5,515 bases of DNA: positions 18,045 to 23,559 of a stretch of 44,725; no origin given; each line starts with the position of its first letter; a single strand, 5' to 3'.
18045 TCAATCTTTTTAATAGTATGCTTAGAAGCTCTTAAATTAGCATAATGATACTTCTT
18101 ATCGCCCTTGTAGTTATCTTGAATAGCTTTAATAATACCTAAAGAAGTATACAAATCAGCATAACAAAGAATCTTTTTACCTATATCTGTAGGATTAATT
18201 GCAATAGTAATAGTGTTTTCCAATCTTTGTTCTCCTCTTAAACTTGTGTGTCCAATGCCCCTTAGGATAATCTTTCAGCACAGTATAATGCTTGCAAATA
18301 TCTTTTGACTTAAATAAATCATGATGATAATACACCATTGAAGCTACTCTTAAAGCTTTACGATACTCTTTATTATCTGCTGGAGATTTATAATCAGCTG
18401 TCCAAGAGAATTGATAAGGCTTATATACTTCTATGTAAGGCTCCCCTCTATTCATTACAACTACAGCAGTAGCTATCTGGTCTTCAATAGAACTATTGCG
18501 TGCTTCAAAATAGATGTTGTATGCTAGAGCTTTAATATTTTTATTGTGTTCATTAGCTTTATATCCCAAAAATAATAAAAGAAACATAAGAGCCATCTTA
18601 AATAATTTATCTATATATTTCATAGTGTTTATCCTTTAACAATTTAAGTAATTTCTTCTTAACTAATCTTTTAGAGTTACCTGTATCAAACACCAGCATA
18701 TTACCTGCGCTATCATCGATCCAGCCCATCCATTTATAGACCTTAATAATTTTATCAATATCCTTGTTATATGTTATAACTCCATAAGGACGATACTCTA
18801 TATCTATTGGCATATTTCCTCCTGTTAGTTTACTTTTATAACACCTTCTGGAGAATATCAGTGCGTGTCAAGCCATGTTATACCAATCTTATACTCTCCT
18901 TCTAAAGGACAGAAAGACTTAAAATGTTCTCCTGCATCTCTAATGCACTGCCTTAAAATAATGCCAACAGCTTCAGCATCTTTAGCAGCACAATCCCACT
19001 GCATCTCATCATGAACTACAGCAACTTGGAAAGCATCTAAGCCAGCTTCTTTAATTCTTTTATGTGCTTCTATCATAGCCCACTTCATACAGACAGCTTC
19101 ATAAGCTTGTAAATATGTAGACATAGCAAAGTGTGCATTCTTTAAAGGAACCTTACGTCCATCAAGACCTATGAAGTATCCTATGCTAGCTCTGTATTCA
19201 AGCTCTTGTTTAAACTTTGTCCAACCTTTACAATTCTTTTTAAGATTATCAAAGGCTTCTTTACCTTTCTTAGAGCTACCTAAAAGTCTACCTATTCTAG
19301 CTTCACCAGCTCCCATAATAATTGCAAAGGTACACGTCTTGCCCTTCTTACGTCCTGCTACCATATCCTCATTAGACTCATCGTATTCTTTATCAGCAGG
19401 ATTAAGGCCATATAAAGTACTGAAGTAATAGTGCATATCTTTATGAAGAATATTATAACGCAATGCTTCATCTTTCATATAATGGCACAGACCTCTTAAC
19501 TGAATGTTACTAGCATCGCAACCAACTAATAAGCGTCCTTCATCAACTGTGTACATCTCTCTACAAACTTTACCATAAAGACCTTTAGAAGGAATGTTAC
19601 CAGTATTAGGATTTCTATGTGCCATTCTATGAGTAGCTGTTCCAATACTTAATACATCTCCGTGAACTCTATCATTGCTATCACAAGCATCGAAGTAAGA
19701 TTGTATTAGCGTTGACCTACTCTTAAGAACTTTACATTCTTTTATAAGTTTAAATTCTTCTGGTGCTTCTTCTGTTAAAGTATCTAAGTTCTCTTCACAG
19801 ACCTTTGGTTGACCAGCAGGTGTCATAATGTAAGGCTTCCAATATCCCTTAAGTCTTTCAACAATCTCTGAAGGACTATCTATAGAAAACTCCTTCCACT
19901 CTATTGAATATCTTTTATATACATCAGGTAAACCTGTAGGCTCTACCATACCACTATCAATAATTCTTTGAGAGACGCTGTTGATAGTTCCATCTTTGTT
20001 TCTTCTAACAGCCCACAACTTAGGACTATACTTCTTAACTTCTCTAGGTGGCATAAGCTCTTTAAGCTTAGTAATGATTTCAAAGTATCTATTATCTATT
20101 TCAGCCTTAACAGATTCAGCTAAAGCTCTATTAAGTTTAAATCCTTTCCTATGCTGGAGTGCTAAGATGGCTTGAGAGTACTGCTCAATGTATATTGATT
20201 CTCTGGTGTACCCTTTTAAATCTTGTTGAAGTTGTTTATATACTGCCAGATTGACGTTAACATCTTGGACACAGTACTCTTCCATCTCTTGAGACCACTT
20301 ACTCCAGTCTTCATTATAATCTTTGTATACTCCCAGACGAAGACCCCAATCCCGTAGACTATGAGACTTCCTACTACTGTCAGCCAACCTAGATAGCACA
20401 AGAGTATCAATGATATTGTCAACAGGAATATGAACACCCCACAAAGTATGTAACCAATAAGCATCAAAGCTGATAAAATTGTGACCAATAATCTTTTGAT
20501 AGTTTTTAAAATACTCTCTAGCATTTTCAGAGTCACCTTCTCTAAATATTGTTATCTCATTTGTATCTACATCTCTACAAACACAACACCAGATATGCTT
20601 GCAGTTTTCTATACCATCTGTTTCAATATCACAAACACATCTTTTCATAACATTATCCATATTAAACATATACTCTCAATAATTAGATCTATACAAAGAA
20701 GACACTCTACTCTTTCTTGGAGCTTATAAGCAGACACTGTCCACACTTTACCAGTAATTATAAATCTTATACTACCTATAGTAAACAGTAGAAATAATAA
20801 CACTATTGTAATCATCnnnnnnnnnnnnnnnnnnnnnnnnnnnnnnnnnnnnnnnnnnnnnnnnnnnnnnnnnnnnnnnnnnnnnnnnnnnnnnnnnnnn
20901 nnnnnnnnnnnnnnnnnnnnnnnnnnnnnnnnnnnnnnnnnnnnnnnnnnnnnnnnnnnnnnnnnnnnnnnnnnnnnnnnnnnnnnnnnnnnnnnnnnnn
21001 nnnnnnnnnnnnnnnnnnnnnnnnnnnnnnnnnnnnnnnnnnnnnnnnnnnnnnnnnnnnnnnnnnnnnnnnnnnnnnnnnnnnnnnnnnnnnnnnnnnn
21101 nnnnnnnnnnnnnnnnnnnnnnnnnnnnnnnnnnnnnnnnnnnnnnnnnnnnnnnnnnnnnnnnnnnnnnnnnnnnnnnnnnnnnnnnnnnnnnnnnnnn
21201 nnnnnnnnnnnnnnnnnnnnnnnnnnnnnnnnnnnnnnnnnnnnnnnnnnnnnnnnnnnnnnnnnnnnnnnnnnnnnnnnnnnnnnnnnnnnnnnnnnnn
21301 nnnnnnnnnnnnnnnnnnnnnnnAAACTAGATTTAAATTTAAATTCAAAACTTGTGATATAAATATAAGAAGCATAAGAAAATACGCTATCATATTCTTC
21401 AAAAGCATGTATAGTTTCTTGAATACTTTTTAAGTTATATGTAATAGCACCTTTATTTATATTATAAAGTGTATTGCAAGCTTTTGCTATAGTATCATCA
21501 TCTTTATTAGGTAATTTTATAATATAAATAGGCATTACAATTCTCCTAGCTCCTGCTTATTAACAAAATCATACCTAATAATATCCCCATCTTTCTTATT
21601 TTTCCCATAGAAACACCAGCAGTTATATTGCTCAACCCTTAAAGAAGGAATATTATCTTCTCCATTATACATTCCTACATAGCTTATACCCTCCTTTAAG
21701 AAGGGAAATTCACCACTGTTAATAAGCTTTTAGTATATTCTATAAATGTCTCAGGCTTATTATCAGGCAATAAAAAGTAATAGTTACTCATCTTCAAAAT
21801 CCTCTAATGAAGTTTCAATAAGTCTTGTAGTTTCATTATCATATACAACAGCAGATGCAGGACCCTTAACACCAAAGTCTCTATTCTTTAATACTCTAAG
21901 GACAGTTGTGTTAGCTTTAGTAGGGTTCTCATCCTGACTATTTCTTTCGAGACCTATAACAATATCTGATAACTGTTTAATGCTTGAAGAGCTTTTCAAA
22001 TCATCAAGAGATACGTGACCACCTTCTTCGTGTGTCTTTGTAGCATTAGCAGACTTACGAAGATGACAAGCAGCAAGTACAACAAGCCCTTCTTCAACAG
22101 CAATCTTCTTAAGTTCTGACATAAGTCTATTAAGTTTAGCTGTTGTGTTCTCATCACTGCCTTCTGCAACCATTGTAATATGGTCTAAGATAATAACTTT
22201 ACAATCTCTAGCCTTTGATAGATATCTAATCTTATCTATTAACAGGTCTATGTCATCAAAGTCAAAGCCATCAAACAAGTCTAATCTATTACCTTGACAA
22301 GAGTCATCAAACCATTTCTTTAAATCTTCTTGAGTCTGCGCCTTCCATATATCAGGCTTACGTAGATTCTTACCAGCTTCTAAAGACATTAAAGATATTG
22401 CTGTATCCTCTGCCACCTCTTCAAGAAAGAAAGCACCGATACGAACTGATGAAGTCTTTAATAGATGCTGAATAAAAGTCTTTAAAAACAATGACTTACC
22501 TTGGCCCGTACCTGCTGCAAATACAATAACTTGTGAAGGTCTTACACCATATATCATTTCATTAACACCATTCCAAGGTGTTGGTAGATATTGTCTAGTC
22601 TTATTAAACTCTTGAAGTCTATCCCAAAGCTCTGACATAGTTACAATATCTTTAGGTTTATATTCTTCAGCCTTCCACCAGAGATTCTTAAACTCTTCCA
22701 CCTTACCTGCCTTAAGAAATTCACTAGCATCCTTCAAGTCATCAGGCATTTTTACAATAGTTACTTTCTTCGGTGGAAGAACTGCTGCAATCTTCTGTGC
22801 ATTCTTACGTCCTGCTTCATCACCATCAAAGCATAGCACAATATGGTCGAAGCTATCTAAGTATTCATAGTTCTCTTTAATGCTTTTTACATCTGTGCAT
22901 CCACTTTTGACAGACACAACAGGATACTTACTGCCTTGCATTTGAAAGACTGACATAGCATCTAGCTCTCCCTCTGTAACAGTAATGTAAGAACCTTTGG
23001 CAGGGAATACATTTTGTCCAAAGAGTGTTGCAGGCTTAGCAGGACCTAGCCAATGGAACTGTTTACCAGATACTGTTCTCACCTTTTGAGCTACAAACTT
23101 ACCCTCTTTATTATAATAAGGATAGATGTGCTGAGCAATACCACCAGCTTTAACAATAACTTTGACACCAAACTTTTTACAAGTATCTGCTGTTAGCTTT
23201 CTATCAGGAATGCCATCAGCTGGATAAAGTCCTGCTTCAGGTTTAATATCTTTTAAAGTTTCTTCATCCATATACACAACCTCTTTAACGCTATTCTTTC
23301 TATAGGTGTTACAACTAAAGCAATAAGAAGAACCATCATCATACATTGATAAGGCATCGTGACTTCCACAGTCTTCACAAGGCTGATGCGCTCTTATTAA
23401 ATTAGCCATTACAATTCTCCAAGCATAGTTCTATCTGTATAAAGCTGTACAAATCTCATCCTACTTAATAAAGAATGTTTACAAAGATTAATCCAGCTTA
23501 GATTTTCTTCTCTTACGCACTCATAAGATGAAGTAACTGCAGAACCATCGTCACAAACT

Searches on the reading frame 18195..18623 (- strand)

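Call 56: search_protein_families(library=phrogs, proteins=[window:18195-18623:-])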
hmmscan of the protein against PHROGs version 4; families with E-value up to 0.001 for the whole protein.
window:18195-18623:- (142 aa): 1 family
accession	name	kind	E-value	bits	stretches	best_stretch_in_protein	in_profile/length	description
phrog_938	-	lysis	6.6e-11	41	1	23-140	46-170/2185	endolysin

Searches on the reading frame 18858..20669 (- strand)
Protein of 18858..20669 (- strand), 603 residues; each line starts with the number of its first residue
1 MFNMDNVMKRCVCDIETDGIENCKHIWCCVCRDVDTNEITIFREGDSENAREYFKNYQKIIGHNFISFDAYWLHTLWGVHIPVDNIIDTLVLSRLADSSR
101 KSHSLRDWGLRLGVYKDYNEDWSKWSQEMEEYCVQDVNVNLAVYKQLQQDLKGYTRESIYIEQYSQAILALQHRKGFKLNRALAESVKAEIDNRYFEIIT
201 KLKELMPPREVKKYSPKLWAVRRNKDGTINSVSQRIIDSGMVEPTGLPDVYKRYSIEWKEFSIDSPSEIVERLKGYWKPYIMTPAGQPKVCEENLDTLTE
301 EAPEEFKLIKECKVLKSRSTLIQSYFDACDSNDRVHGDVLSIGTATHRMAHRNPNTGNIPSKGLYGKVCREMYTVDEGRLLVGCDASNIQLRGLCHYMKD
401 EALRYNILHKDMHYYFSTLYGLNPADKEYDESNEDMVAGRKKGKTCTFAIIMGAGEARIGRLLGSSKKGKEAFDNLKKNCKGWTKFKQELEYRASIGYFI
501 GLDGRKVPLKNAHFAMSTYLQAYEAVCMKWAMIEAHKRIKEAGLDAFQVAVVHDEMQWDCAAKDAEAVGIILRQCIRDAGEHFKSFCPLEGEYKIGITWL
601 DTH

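Call 56: search_protein_families(library=phrogs, proteins=[window:18858-20669:-])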
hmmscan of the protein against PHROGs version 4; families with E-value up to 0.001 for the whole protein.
window:18858-20669:- (603 aa): 12 families
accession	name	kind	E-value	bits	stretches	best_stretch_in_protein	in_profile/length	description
phrog_17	-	DNA, RNA and nucleotide metabolism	9.4e-113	379.4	1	7-602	669-1233/1445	DNA polymerase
phrog_15971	-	DNA, RNA and nucleotide metabolism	1.4e-54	186.7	1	261-603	48-376/376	DNA polymerase I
phrog_24147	-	DNA, RNA and nucleotide metabolism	2.3e-19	70.4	1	513-603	3-93/93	DNA polymerase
phrog_6375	-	DNA, RNA and nucleotide metabolism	4.9e-16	60.2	1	471-603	37-204/204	DNA polymerase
phrog_403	-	DNA, RNA and nucleotide metabolism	2.2e-14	54.1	1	49-163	133-262/321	DNA polymerase exonuclease subunit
phrog_8888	-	DNA, RNA and nucleotide metabolism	3e-06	28.4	1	427-559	53-191/295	DNA polymerase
phrog_10285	-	DNA, RNA and nucleotide metabolism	8.3e-06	26.1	1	355-450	31-122/321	DNA polymerase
phrog_2573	-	DNA, RNA and nucleotide metabolism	1.7e-05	25.2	0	520-599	189-274/336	DNA polymerase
phrog_23226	-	DNA, RNA and nucleotide metabolism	2e-05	24.3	0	321-411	281-370/611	DNA polymerase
phrog_38876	-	DNA, RNA and nucleotide metabolism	4.3e-05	25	1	99-153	41-98/111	DNA polymerase exonuclease subunit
phrog_1252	-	DNA, RNA and nucleotide metabolism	0.00015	21.5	0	5-77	49-121/663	DNA polymerase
phrog_16667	-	DNA, RNA and nucleotide metabolism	0.00016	22.3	1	496-544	42-90/229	DNA polymerase I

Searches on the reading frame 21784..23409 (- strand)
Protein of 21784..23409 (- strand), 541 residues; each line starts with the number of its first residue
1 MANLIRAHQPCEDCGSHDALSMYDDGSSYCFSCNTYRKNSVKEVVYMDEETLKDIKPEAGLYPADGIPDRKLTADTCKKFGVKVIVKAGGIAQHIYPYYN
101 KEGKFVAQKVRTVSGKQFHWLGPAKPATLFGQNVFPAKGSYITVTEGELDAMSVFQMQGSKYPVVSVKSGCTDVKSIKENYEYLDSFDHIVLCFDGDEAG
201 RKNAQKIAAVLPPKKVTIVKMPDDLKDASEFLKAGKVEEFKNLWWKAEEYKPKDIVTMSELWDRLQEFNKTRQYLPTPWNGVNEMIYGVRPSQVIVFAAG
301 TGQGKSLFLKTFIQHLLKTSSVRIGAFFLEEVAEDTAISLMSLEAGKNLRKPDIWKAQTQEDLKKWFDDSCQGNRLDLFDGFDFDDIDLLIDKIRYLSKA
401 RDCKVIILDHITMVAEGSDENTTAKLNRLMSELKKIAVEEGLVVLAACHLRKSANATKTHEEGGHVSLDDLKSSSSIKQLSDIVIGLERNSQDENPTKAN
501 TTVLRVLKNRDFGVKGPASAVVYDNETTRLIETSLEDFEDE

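Call 7: search_protein_families(library=phrogs, proteins=[window:21784-23409:-])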
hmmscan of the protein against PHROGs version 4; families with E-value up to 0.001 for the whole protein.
window:21784-23409:- (541 aa): 8 families
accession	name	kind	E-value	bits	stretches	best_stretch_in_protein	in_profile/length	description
phrog_239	-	DNA, RNA and nucleotide metabolism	1.1e-168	564.7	1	6-535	40-601/801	DNA primase/helicase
phrog_19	-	DNA, RNA and nucleotide metabolism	7.3e-30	105.4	1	257-539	310-586/621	DnaB-like replicative helicase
phrog_243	-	DNA, RNA and nucleotide metabolism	4.6e-20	72.7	1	270-511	13-243/273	DnaB-like replicative helicase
phrog_47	-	DNA, RNA and nucleotide metabolism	8.8e-15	55.3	1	14-252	58-338/947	DNA primase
phrog_5482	-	unknown function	2.5e-11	43.9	1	251-514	4-279/341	-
phrog_6444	-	DNA, RNA and nucleotide metabolism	1.1e-07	32.1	1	139-243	259-362/577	DNA primase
phrog_849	-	DNA, RNA and nucleotide metabolism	1.8e-07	31.5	1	118-229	219-328/435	DNA primase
phrog_3123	-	unknown function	2.2e-06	27.6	1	356-512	410-561/583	-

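Call 8: search_protein_families(library=pfam, proteins=[window:21784-23409:-], max_evalue=0.01)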
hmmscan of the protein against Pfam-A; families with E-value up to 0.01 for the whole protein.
window:21784-23409:- (541 aa): 8 families
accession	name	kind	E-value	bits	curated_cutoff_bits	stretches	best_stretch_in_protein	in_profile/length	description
PF03796.21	DnaB_C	-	7.3e-21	75.1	27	1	276-511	3-236/255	DnaB-like helicase C terminal domain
PF13155.12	Toprim_2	-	1.1e-13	51.8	22.1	1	144-232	2-88/88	Toprim-like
PF21268.3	Helic-prim_T7_N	-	1.7e-09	38.2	27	1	66-122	5-59/59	Bacteriophage T7 DNA helicase/primase, N-terminal a+b fold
PF13481.12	AAA_25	-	1.8e-09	37.9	27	1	282-454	22-194/195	AAA domain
PF13662.12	Toprim_4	-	4.5e-06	27.2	25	1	141-218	2-81/85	Toprim domain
PF01751.28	Toprim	-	1.2e-05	25.9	23.1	1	142-215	2-90/96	Toprim domain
PF20307.4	divDNAB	-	0.0016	17.6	26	1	249-316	31-101/356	Divergent DnaB-like ATPase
PF11781.13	Zn_ribbon_RRN7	-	0.0076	16.3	27.1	0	9-35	5-29/32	Zinc-finger of RNA-polymerase I-specific TFIIB, Rrn7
